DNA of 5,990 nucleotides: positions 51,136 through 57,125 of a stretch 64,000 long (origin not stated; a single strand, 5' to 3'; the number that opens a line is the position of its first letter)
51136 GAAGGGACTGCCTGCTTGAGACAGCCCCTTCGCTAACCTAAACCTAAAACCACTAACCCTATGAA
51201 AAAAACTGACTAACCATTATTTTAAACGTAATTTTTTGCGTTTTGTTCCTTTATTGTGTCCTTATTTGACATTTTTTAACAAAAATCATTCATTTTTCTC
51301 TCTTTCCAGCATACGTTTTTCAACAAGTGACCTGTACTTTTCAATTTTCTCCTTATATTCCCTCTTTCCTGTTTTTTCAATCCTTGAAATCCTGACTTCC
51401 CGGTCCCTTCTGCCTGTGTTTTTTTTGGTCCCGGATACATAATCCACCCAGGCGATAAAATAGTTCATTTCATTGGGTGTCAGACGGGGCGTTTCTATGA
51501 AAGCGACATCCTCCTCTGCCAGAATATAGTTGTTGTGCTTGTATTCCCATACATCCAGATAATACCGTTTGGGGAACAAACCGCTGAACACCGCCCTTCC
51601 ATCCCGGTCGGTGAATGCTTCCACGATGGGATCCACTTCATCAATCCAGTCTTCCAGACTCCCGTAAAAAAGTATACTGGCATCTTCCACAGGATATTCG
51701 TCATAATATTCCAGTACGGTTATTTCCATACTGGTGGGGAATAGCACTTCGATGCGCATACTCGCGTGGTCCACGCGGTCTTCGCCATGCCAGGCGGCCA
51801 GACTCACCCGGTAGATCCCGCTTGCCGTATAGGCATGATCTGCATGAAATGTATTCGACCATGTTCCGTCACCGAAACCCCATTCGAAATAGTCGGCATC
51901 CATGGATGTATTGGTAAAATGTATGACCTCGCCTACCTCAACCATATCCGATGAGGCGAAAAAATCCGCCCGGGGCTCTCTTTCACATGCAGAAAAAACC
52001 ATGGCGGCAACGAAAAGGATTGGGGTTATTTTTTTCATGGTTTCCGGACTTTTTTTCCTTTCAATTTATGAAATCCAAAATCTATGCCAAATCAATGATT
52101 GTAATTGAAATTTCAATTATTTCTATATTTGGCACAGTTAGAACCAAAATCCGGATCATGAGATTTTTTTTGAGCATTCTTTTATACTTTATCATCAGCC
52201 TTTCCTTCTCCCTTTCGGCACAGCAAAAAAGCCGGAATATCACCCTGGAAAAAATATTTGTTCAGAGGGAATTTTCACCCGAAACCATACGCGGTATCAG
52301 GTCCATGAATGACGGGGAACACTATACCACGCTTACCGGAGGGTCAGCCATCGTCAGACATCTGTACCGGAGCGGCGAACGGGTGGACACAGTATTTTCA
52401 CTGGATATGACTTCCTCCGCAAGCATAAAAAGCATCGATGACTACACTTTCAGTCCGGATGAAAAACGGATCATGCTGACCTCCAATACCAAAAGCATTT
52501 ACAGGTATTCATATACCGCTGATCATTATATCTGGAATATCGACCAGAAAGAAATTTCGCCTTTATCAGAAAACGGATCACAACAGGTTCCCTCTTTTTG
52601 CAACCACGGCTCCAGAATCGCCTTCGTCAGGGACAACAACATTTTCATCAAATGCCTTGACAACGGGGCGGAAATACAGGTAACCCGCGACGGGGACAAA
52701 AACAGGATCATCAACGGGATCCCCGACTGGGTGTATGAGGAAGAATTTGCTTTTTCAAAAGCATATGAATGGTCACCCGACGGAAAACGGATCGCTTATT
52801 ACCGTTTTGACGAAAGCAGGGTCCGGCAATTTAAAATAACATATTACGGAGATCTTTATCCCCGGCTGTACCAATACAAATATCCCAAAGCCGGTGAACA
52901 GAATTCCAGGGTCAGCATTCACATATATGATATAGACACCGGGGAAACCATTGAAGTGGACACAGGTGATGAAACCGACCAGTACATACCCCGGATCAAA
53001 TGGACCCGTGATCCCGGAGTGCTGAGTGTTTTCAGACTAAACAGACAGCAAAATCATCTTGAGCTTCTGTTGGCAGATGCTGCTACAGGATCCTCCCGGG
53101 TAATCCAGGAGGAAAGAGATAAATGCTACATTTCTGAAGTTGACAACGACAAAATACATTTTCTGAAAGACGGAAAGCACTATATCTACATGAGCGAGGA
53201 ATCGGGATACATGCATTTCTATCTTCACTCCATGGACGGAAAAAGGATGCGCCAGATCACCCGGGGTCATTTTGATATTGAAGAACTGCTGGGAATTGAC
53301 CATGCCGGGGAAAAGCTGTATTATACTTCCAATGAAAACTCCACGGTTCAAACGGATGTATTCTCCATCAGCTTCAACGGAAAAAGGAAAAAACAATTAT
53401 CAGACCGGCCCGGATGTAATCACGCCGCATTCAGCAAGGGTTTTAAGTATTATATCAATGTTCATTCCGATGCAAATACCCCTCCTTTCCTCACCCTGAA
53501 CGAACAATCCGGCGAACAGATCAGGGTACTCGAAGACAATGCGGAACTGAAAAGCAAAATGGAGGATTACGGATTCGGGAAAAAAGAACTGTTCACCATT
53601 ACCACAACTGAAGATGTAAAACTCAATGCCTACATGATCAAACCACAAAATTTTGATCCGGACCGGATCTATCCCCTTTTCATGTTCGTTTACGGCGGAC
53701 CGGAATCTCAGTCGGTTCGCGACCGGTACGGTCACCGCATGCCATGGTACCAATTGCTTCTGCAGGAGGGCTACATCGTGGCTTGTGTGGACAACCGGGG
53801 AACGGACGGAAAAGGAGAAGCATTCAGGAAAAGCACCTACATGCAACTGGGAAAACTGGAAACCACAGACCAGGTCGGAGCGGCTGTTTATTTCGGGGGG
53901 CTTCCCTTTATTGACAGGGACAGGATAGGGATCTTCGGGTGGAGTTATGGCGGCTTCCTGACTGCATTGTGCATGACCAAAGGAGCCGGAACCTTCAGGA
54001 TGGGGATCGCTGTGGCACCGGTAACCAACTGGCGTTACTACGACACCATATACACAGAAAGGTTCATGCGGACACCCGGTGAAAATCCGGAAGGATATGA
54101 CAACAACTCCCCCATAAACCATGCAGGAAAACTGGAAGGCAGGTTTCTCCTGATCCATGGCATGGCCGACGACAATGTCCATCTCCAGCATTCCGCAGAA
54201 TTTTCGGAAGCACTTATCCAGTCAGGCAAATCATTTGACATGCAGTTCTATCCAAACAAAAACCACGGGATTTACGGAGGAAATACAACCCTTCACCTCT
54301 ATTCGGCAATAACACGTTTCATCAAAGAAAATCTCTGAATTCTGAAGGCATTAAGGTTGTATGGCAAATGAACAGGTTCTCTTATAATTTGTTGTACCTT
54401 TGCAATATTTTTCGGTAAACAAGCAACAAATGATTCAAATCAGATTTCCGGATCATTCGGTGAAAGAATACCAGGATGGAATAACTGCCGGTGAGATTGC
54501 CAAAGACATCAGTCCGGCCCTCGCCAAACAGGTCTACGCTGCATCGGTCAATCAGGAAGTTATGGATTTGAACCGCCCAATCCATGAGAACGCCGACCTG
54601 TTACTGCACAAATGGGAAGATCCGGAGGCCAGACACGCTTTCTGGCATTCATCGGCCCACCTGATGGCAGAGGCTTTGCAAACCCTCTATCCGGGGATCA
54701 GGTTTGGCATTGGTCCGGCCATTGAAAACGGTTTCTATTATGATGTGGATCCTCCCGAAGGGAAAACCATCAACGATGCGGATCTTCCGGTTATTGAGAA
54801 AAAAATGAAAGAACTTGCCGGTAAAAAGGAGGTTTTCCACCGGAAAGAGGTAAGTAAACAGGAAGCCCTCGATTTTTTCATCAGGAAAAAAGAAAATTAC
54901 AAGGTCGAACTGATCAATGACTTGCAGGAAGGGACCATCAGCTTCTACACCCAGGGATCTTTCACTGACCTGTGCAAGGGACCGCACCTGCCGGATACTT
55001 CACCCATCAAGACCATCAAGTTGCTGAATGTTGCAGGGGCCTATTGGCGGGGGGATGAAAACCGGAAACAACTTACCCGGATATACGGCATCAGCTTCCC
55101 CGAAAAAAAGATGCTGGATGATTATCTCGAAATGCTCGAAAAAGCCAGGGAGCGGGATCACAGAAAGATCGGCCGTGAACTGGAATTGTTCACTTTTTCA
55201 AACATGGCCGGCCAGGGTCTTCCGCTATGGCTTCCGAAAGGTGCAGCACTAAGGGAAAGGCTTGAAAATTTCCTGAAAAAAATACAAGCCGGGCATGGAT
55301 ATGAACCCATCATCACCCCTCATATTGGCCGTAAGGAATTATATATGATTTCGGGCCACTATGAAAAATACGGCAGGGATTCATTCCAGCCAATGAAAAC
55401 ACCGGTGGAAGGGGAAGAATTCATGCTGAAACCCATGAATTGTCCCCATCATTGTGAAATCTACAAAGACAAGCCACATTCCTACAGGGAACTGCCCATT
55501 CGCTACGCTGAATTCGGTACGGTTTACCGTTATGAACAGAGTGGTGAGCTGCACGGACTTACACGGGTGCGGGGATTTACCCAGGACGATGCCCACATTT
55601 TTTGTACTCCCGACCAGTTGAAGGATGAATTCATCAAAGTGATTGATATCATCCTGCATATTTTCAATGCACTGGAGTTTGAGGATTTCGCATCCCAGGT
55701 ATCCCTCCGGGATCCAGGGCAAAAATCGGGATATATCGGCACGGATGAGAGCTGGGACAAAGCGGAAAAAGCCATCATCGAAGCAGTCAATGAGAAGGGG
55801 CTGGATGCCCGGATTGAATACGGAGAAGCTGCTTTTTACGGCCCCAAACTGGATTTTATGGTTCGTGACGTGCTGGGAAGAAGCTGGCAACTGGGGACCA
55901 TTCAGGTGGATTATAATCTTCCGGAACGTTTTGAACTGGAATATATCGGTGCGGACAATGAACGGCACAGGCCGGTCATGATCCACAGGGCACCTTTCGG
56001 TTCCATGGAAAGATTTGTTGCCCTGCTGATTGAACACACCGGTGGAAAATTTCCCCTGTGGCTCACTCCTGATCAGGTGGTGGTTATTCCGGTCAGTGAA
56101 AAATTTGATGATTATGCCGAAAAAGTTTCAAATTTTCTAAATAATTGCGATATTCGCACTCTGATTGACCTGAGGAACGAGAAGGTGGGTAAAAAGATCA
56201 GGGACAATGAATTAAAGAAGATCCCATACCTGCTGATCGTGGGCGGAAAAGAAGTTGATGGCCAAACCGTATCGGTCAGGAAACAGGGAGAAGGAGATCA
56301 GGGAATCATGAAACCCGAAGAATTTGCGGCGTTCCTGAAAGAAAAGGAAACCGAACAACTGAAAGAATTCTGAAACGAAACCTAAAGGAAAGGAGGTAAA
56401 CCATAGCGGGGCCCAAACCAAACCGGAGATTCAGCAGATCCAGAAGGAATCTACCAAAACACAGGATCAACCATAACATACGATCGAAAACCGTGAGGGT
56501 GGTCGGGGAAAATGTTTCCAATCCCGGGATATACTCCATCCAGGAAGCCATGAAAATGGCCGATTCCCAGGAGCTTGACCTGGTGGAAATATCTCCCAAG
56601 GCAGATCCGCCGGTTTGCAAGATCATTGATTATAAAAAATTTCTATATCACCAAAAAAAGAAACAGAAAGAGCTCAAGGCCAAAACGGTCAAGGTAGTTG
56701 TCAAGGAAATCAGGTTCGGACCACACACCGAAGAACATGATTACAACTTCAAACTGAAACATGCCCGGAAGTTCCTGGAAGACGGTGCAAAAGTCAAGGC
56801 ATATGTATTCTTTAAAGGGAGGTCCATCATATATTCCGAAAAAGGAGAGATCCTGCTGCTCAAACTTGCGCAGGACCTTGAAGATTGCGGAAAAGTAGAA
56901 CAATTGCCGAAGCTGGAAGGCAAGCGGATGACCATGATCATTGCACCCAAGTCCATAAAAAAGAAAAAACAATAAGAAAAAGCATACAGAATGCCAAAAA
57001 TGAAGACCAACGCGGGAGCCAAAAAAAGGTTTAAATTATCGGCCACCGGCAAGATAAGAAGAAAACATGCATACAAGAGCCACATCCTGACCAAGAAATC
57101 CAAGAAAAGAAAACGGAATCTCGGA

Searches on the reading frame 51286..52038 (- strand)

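Call 11: search_protein_families(library=pfam, max_evalue=0.00001, proteins=[window:51286-52038:-])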
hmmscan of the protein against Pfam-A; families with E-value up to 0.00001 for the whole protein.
window:51286-52038:- (250 aa): 2 families
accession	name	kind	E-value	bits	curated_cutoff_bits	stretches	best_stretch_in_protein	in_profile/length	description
PF18911.6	PKD_4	-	1.2e-08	35.4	27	1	21-94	3-81/85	PKD domain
PF00801.26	PKD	-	6.6e-07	29.7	23.5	1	28-88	6-71/80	PKD domain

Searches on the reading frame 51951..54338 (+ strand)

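Call 11: search_protein_families(library=pfam, max_evalue=0.00001, proteins=[window:51951-54338:+])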
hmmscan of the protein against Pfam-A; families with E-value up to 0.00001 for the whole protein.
window:51951-54338:+ (795 aa): 4 families
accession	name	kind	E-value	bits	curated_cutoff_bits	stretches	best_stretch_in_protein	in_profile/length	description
PF00930.27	DPPIV_N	-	3.6e-102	342.2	22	1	168-512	1-354/354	Dipeptidyl peptidase IV (DPP IV) N-terminal region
PF00326.27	Peptidase_S9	-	5.4e-56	189.9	22.6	1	601-795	8-210/213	Prolyl oligopeptidase family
PF20434.5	BD-FAE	-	6.5e-08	32.8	26.8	0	708-755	168-215/215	BD-FAE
PF02129.25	Peptidase_S15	-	1.1e-06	29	23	0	581-710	28-147/262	X-Pro dipeptidyl-peptidase (S15 family)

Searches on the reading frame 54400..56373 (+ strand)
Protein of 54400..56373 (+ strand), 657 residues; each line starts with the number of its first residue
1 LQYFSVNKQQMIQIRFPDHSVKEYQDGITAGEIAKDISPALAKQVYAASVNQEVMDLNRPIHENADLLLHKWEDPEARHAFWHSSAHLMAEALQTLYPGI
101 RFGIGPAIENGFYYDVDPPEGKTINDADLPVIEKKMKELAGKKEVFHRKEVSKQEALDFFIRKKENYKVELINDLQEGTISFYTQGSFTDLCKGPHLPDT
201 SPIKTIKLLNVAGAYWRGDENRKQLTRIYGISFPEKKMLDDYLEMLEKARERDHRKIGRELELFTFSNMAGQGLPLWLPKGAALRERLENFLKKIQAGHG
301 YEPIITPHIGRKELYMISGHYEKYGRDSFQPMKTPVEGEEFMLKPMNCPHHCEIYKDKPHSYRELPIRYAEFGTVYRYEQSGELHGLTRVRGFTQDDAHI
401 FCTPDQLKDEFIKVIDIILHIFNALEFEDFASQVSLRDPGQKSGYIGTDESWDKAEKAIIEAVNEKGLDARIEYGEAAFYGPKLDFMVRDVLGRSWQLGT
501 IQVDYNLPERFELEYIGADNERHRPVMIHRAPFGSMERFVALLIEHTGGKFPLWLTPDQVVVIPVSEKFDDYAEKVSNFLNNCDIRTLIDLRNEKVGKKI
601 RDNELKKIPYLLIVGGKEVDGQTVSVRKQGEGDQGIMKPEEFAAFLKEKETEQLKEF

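Call 11: search_protein_families(library=pfam, max_evalue=0.00001, proteins=[window:54400-56373:+])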
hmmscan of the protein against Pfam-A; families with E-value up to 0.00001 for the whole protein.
window:54400-56373:+ (657 aa): 4 families
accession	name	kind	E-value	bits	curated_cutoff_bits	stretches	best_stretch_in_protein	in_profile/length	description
PF00587.30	tRNA-synt_2b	-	5.6e-49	167.1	29.3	1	338-546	8-178/179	tRNA synthetase class II core domain (G, H, P, S and T)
PF03129.25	HGTP_anticodon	-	8.2e-24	84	21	1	559-649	1-94/94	Anticodon binding domain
PF07973.19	tRNA_SAD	-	8.3e-14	51.7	24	1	180-229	1-44/44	Threonyl and Alanyl tRNA synthetase second additional domain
PF02824.27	TGS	-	3.1e-08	34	22.2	1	13-67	2-56/60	TGS domain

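Call 54: find_homologous_proteins(query=window:54400-56370:+)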
Query window:54400-56370:+ (657 aa): 8000 proteins with E <= 0.001 among 8000 candidates; the best 120 are listed.
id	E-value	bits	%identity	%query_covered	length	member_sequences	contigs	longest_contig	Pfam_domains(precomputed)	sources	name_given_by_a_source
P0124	0.0e+0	1503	100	98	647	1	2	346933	PF03129.26,PF02824.28,PF00587.31,PF07973.20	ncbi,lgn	-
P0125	0.0e+0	1170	76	98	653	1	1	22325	PF03129.26,PF02824.28,PF00587.31,PF07973.20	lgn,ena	-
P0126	0.0e+0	1169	75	99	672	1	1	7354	PF03129.26,PF02824.28,PF00587.31,PF07973.20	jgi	-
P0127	0.0e+0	1168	76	98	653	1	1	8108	PF03129.26,PF02824.28,PF00587.31,PF07973.20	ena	-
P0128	0.0e+0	1168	76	98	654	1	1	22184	PF03129.26,PF02824.28,PF00587.31,PF07973.20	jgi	-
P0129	0.0e+0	1167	74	98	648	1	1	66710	PF03129.26,PF02824.28,PF00587.31,PF07973.20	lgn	-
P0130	0.0e+0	1166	76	98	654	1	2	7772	PF03129.26,PF02824.28,PF00587.31,PF07973.20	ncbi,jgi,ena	-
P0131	0.0e+0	1164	75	98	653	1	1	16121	PF03129.26,PF02824.28,PF00587.31,PF07973.20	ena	-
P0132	0.0e+0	1164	75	98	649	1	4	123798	PF03129.26,PF02824.28,PF00587.31,PF07973.20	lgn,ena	-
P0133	0.0e+0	1163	75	98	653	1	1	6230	PF03129.26,PF02824.28,PF00587.31,PF07973.20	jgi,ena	-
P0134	0.0e+0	1163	74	98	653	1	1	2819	PF03129.26,PF02824.28,PF00587.31,PF07973.20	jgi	jgi:threonyl-tRNA synthetase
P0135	0.0e+0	1163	76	98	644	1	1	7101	PF03129.26,PF02824.28,PF00587.31,PF07973.20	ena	-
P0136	0.0e+0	1163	74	98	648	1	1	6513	PF03129.26,PF02824.28,PF00587.31,PF07973.20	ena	-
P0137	0.0e+0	1162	74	99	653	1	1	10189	PF03129.26,PF02824.28,PF00587.31,PF07973.20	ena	-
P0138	0.0e+0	1162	75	98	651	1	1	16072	PF03129.26,PF02824.28,PF00587.31,PF07973.20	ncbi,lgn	ncbi:MAG: threonine--tRNA ligase [Bacteroidota bacterium]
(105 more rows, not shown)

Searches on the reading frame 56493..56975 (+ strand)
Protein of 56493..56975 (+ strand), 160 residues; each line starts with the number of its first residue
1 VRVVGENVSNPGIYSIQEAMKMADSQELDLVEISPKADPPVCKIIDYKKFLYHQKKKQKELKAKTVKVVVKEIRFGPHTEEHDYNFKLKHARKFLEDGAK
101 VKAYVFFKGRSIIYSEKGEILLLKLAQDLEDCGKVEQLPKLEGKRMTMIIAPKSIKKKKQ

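Call 63: search_protein_families(library=pfam, max_evalue=0.001, proteins=[window:56493-56975:+])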
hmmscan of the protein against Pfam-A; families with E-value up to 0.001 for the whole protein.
window:56493-56975:+ (160 aa): 2 families
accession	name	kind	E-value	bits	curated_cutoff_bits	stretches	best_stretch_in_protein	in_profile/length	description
PF00707.27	IF3_C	-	1.2e-33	115.3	34.8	1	68-153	1-86/86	Translation initiation factor IF-3, C-terminal domain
PF05198.21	IF3_N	-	1.1e-25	90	26.9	1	2-60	11-69/70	Translation initiation factor IF-3, N-terminal domain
